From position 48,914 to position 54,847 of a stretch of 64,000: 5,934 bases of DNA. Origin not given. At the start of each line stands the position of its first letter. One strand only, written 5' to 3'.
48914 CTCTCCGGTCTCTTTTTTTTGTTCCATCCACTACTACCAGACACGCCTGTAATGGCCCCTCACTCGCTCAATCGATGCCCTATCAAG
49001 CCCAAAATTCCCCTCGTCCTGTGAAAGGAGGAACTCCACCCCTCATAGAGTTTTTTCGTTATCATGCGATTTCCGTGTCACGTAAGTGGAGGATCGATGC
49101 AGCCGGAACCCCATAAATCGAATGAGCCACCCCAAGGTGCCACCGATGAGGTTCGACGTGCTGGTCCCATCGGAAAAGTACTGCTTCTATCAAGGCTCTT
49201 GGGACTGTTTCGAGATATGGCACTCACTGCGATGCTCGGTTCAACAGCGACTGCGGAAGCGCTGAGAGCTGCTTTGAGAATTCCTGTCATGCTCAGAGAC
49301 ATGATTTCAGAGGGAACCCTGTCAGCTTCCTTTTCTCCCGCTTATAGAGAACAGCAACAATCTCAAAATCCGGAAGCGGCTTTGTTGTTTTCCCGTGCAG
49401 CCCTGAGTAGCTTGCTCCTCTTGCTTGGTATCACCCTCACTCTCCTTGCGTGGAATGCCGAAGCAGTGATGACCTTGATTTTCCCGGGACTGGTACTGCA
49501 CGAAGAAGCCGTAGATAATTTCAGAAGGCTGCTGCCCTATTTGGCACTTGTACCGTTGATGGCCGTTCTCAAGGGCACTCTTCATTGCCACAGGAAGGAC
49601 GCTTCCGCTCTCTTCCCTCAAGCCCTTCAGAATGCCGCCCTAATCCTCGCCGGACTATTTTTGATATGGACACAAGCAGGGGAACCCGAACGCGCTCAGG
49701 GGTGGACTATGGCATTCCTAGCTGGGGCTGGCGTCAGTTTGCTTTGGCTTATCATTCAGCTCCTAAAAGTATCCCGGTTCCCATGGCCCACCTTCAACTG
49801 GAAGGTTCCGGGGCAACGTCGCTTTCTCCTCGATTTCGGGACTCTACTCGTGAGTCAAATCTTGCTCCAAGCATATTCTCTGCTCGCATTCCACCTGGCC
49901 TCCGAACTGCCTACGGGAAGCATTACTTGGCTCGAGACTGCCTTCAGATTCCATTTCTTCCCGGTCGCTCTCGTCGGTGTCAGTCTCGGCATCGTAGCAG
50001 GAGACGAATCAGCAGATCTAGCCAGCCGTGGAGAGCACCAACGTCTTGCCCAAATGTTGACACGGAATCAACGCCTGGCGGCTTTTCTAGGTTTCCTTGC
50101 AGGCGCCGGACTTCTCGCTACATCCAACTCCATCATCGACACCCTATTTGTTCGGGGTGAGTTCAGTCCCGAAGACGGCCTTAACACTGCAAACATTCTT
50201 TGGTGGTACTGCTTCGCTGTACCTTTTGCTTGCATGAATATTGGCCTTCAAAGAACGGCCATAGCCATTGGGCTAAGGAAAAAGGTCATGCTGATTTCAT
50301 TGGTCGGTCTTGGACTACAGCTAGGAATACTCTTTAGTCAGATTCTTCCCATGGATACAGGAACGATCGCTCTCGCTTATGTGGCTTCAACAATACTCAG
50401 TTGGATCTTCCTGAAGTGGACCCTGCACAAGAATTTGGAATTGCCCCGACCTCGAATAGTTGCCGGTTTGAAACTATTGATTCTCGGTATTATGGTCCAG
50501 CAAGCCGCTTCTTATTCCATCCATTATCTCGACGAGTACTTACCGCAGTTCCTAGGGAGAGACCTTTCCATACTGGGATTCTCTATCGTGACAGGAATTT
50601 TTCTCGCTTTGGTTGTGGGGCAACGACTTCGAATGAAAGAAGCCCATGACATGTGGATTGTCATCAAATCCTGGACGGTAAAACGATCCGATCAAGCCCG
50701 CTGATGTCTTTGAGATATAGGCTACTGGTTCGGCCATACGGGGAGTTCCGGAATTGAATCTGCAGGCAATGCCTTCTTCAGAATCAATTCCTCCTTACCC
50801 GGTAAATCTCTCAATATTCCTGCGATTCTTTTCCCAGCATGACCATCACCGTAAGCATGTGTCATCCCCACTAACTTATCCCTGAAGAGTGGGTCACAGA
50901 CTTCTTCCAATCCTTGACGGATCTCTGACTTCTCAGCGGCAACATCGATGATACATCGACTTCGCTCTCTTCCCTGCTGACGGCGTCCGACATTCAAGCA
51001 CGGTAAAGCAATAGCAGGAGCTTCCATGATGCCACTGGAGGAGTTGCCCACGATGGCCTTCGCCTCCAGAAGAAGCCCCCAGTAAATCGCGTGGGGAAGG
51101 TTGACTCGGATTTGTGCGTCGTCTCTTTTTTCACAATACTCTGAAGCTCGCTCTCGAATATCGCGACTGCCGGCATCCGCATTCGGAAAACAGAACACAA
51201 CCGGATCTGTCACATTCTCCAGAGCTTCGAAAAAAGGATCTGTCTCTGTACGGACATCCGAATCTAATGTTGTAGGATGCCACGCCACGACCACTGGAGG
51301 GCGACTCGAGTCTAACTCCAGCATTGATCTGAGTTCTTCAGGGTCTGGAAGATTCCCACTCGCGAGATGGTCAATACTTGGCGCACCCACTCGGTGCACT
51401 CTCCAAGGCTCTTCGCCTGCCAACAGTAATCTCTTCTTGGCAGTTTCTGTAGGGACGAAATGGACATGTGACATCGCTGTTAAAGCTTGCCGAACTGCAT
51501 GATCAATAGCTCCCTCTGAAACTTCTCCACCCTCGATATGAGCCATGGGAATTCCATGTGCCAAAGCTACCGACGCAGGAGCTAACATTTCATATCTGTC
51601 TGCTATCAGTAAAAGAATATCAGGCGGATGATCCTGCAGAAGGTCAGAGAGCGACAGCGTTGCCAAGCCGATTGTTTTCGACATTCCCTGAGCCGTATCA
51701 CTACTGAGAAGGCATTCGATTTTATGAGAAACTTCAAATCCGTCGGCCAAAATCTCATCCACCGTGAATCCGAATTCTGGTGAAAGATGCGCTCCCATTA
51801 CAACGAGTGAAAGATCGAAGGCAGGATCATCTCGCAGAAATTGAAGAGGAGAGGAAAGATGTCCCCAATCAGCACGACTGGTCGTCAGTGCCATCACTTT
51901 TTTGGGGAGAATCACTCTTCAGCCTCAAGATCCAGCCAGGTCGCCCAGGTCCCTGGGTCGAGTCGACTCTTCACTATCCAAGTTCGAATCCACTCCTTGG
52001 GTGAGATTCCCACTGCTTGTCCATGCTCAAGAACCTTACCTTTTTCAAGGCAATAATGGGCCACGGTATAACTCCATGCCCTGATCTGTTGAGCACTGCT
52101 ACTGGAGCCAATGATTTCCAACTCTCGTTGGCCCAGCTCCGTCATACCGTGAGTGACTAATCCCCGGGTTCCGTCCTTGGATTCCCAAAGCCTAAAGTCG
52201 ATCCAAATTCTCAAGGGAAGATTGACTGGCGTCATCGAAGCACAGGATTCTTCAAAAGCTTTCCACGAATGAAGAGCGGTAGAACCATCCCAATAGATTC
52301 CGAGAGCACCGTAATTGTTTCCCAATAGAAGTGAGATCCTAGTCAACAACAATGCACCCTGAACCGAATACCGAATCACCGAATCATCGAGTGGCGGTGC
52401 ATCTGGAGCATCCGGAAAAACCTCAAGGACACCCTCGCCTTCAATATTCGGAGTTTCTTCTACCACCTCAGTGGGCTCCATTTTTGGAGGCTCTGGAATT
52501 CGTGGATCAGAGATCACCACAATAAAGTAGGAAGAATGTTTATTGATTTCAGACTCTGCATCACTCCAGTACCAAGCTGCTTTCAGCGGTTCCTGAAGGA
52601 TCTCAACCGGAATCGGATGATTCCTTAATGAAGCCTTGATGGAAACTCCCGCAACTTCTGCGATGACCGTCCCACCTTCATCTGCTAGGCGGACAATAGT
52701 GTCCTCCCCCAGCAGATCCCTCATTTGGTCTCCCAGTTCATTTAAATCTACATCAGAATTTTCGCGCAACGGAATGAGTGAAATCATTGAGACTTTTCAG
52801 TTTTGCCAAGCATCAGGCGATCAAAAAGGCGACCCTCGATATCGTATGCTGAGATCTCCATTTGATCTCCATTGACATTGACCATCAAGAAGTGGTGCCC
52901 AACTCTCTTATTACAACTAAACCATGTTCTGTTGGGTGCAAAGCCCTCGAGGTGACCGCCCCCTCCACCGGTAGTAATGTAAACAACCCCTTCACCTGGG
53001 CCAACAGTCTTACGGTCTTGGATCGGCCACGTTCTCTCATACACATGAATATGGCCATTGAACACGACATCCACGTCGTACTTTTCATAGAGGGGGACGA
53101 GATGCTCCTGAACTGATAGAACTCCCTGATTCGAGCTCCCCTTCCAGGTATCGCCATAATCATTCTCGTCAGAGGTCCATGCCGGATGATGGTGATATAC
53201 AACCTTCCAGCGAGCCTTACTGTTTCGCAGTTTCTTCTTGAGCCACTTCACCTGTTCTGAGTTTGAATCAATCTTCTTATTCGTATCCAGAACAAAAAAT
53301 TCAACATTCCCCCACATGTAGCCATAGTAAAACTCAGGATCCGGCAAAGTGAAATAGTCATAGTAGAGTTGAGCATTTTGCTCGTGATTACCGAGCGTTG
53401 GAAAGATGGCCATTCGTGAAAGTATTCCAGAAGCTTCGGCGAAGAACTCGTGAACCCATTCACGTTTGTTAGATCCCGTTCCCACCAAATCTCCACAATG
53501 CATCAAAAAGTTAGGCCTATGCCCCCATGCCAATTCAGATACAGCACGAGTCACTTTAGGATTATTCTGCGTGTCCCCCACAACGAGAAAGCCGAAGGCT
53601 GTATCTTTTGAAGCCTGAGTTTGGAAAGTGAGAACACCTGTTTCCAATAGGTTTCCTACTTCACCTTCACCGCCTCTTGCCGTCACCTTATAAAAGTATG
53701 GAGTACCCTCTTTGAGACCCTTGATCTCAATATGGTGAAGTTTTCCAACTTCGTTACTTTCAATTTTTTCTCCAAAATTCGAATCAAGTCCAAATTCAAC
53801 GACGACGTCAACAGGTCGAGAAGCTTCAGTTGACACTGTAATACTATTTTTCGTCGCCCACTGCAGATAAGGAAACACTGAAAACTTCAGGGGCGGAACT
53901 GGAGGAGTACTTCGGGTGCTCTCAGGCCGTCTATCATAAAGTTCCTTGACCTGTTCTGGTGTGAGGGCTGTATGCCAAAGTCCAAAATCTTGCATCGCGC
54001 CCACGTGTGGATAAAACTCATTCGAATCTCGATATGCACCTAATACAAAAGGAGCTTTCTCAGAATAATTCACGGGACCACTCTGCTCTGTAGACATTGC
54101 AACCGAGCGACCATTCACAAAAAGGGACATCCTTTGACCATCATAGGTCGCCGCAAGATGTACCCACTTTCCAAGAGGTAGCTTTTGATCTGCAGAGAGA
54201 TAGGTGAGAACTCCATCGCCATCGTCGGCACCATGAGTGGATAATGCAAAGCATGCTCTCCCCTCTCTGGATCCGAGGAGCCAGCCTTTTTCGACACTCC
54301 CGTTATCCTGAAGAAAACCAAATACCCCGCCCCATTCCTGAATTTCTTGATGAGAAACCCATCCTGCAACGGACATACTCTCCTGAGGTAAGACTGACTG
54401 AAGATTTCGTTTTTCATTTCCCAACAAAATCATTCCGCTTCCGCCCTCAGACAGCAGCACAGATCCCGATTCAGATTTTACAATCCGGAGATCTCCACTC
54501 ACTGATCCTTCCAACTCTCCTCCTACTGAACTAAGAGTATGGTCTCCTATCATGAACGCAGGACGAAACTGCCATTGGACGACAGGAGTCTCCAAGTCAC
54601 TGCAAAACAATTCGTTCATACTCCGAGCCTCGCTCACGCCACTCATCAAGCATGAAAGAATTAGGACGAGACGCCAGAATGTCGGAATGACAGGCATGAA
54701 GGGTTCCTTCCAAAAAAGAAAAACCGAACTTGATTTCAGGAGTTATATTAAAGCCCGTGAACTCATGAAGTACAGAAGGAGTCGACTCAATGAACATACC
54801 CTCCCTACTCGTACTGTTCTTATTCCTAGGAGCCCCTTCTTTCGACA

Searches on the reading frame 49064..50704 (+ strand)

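Call 50: search_protein_families(library=pfam, proteins=[window:49064-50704:+], max_evalue=0.001)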
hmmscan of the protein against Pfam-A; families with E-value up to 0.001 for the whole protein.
window:49064-50704:+ (546 aa): 1 family
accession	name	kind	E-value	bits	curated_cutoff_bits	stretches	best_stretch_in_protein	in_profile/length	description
PF03023.19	MurJ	-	1.4e-50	172.7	27.4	1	56-482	3-429/451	Lipid II flippase MurJ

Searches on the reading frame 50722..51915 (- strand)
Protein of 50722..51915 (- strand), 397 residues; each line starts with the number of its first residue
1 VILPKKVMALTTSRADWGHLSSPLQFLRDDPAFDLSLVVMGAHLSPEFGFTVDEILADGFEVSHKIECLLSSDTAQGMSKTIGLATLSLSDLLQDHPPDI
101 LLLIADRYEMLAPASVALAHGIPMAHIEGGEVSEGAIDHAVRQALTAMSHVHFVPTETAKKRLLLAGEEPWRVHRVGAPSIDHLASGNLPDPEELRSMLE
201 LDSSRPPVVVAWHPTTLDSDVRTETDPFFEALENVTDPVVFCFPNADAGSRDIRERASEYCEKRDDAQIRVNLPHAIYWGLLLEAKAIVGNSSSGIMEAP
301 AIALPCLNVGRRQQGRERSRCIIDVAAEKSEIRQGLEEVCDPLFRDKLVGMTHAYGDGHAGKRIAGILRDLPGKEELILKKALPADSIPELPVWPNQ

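Call 50: search_protein_families(library=pfam, proteins=[window:50722-51915:-], max_evalue=0.001)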
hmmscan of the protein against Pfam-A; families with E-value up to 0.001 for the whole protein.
window:50722-51915:- (397 aa): 1 family
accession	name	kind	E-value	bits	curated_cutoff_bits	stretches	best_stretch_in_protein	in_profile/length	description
PF02350.25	Epimerase_2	-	3.7e-72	243.5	30.6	1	27-368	3-346/347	UDP-N-acetylglucosamine 2-epimerase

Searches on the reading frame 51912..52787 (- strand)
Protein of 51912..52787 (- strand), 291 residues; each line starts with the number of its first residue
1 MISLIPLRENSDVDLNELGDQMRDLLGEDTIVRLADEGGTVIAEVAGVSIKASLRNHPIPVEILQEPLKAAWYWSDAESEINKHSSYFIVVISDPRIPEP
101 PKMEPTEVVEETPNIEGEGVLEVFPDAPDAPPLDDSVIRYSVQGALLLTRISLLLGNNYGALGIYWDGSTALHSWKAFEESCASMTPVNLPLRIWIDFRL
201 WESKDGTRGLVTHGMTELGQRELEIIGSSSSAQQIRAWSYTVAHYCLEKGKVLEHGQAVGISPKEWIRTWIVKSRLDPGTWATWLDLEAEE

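Call 50: search_protein_families(library=pfam, proteins=[window:51912-52787:-], max_evalue=0.001)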
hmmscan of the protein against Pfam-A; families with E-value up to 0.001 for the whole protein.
window:51912-52787:- (291 aa): 2 families
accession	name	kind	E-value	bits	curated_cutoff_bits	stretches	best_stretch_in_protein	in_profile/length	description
PF14080.11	DUF4261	-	1.7e-08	34.8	27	1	212-265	2-55/77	Domain of unknown function (DUF4261)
PF22789.1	DUF4026_C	-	0.00042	21.2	27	1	210-261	16-68/114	Protein of unknown function (DUF4026) C-terminal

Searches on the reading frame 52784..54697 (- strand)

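Call 50: search_protein_families(library=pfam, proteins=[window:52784-54697:-], max_evalue=0.001)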
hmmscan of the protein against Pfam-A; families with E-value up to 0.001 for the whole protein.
window:52784-54697:- (637 aa): 4 families
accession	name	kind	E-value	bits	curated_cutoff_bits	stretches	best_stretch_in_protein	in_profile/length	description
PF13385.13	Laminin_G_3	-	1.9e-20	73.9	27.6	1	102-251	13-151/151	Concanavalin A-like lectin/glucanases superfamily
PF00149.33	Metallophos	-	1.1e-18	68.8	21.5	1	370-553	3-191/191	Calcineurin-like phosphoesterase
PF16656.11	Pur_ac_phosph_N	-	0.00032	21.6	30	1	299-343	29-83/93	Purple acid Phosphatase, N-terminal domain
PF09423.15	PhoD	-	0.00076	19.1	27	0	481-534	190-245/343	PhoD-like phosphatase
